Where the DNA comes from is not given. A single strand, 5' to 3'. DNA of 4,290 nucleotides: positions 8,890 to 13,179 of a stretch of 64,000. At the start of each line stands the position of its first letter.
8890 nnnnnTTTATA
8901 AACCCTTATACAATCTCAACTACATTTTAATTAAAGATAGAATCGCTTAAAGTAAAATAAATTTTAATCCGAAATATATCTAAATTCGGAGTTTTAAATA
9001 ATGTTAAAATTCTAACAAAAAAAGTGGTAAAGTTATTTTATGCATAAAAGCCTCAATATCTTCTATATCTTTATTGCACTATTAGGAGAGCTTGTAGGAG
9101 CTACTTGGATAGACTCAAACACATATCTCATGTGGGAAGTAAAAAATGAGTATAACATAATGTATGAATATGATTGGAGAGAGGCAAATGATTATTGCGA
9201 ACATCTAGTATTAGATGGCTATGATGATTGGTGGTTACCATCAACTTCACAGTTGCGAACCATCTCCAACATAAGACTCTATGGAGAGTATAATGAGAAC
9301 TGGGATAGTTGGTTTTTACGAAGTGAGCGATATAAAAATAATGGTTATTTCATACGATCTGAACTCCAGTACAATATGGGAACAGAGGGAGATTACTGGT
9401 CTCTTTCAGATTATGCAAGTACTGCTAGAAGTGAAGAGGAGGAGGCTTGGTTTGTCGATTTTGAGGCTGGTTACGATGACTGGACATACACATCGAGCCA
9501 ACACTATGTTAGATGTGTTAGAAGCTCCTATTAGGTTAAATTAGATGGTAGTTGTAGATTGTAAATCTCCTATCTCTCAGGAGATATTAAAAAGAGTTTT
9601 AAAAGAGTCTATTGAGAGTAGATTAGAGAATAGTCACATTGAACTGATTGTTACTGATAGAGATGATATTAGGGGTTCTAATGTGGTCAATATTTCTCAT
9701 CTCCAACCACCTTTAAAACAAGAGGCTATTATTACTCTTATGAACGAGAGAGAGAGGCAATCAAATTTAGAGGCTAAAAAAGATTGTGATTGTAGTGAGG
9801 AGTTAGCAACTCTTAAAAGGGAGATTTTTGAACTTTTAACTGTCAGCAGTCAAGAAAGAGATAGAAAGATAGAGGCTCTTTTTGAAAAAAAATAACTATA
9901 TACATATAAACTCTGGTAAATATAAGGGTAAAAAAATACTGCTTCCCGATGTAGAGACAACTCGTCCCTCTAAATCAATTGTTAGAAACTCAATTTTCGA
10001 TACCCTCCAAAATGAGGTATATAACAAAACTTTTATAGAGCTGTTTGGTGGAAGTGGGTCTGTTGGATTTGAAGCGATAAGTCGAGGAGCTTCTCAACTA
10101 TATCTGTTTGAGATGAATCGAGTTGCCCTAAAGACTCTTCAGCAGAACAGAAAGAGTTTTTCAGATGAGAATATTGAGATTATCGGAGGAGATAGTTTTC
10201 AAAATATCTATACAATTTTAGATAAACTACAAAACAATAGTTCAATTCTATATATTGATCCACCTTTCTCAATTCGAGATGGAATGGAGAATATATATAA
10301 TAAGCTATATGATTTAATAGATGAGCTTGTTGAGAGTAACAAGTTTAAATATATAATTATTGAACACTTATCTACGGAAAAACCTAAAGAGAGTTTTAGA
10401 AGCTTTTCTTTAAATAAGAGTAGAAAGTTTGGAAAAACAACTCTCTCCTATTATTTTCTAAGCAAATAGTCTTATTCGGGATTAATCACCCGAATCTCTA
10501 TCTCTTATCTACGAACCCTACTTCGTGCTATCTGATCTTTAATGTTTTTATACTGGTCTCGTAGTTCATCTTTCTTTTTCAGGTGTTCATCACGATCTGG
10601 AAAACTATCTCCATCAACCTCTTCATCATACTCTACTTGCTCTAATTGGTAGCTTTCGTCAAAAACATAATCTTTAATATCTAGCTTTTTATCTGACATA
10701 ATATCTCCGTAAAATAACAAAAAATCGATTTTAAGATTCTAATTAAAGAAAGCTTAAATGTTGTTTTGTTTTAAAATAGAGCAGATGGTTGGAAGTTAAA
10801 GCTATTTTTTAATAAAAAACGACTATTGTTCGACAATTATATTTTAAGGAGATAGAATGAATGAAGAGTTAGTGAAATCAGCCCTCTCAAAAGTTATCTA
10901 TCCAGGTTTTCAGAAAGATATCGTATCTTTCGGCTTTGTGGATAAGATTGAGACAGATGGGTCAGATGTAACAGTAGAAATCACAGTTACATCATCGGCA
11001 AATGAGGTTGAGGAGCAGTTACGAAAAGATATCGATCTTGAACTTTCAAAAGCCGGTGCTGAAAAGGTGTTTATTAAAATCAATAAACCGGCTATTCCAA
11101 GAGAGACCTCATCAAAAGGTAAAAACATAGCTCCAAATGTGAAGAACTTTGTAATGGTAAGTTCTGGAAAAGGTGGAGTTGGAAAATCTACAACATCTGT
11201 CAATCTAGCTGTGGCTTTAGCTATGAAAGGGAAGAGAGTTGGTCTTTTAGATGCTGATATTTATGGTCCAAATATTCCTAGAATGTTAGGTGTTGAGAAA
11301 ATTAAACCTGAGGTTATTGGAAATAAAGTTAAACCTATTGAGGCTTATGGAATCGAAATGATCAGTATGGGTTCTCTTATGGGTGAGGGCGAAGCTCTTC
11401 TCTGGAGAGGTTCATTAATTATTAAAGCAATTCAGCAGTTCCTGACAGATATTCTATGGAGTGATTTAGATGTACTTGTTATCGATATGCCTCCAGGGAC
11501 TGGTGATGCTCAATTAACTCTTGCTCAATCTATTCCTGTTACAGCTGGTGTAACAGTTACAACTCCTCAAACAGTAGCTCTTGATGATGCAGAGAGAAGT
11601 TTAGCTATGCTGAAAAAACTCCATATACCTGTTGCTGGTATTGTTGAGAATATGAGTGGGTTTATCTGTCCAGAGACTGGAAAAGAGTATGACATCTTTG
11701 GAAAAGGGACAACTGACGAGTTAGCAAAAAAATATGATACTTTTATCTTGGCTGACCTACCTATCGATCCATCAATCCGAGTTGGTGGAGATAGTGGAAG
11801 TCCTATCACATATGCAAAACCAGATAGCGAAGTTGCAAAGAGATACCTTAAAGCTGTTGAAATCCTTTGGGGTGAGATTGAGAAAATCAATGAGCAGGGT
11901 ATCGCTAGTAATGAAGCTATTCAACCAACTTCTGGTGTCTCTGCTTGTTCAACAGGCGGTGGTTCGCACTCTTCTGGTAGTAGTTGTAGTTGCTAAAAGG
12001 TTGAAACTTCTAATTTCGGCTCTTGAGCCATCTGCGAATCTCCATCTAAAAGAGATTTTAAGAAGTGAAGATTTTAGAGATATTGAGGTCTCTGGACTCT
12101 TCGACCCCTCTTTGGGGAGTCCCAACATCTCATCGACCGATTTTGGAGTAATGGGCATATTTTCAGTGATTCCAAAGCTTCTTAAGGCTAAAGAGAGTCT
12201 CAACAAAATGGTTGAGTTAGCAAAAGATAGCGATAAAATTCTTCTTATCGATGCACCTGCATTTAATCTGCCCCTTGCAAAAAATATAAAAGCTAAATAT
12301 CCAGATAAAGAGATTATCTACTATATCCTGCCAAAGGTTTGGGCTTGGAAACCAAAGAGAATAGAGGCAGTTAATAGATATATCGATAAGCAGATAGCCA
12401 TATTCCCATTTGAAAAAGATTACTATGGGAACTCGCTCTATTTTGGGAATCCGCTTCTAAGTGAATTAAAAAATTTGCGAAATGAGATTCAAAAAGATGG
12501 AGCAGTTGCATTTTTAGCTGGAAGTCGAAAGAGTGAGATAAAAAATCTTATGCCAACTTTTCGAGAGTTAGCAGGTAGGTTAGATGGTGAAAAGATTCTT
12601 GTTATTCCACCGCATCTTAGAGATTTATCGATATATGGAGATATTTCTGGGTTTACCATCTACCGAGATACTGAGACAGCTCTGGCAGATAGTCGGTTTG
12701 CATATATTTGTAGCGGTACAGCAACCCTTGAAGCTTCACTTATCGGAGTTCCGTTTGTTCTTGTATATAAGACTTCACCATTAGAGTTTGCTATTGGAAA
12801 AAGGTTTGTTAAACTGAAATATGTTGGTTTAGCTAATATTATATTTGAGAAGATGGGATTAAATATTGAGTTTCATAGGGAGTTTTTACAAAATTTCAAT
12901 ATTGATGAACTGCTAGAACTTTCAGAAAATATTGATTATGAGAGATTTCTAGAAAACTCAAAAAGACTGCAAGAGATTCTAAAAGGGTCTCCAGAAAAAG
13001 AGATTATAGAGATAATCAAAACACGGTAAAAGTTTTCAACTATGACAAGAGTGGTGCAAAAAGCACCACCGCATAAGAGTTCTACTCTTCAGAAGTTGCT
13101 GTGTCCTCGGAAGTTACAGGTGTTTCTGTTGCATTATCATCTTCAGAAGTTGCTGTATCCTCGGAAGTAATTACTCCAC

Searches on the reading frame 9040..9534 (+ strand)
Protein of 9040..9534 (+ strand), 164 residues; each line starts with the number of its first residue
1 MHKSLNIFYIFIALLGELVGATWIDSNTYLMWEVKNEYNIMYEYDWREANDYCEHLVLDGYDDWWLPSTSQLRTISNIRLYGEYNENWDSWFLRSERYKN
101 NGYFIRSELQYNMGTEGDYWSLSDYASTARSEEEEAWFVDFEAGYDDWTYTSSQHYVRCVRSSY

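Call 20: search_protein_families(library=pfam, proteins=[window:9040-9534:+], max_evalue=0.001)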
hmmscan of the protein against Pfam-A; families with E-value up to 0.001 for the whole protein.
window:9040-9534:+ (164 aa): 1 family
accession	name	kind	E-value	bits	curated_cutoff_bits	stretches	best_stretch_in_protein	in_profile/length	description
PF07603.17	Lcl_C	-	1e-16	61.7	34.9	1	22-161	2-117/117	Lcl C-terminal domain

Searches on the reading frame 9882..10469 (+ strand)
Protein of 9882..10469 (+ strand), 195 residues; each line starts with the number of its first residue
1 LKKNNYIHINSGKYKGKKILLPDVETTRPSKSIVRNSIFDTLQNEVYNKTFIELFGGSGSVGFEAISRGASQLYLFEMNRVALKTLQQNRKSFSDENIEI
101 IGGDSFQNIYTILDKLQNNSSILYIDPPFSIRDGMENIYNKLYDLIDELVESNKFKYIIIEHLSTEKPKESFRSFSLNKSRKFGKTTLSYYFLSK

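Call 20: search_protein_families(library=pfam, proteins=[window:9882-10469:+], max_evalue=0.001)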
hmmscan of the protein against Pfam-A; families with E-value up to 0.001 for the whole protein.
window:9882-10469:+ (195 aa): 2 families
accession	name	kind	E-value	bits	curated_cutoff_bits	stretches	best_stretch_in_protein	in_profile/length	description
PF03602.21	Cons_hypoth95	-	7.6e-39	133.7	24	1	8-191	2-181/182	Conserved hypothetical protein 95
PF02086.21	MethyltransfD12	-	2.1e-06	28.1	22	0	31-67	5-40/253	D12 class N6 adenine-specific DNA methyltransferase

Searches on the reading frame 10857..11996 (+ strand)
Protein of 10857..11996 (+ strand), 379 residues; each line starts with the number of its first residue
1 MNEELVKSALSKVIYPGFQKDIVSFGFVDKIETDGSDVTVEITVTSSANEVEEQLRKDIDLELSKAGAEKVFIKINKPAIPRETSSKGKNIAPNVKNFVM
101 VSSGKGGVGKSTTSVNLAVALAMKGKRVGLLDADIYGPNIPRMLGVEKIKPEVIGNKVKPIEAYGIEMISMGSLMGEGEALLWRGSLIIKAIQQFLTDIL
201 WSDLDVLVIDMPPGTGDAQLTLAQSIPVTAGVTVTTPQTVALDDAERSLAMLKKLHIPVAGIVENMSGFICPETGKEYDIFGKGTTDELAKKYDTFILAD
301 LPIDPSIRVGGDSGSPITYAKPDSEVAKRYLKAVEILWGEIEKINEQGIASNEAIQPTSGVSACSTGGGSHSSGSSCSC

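Call 20: search_protein_families(library=pfam, proteins=[window:10857-11996:+], max_evalue=0.001)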
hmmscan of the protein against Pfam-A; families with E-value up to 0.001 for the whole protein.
window:10857-11996:+ (379 aa): 8 families
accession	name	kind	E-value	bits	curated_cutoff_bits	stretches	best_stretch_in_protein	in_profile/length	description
PF10609.15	ParA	-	8.7e-94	314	27.1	1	94-335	1-243/246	NUBPL iron-transfer P-loop NTPase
PF01656.29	CbiA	-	1.8e-14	54.2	25.4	1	99-266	1-82/125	CobQ/CobB/MinD/ParA nucleotide binding domain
PF13614.12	AAA_31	-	2e-10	41.3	27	1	99-148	4-52/177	AAA domain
PF01883.24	FeS_assembly_P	-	7.4e-09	36.2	23.5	1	5-63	3-61/73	Iron-sulfur cluster assembly protein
PF09140.17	MipZ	-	1.2e-08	35.1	20.7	1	98-220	2-115/262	ATPase MipZ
PF02374.21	ArsA_ATPase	-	2.6e-08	33.9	24.3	1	100-134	4-38/305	Anion-transporting ATPase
PF00142.24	Fer4_NifH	-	2.5e-07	30.9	25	1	104-134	7-37/271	4Fe-4S iron sulfur cluster binding proteins, NifH/frxC family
PF07015.17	VirC1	-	0.00015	21.6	24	1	98-135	3-40/231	VirC1 protein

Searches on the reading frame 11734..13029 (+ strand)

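Call 20: search_protein_families(library=pfam, proteins=[window:11734-13029:+], max_evalue=0.001)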
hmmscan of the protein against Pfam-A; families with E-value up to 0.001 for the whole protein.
window:11734-13029:+ (431 aa): 1 family
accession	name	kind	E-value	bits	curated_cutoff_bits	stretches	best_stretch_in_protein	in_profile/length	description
PF02684.21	LpxB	-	2.5e-65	221.2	22.6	1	93-383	2-324/374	Lipid-A-disaccharide synthetase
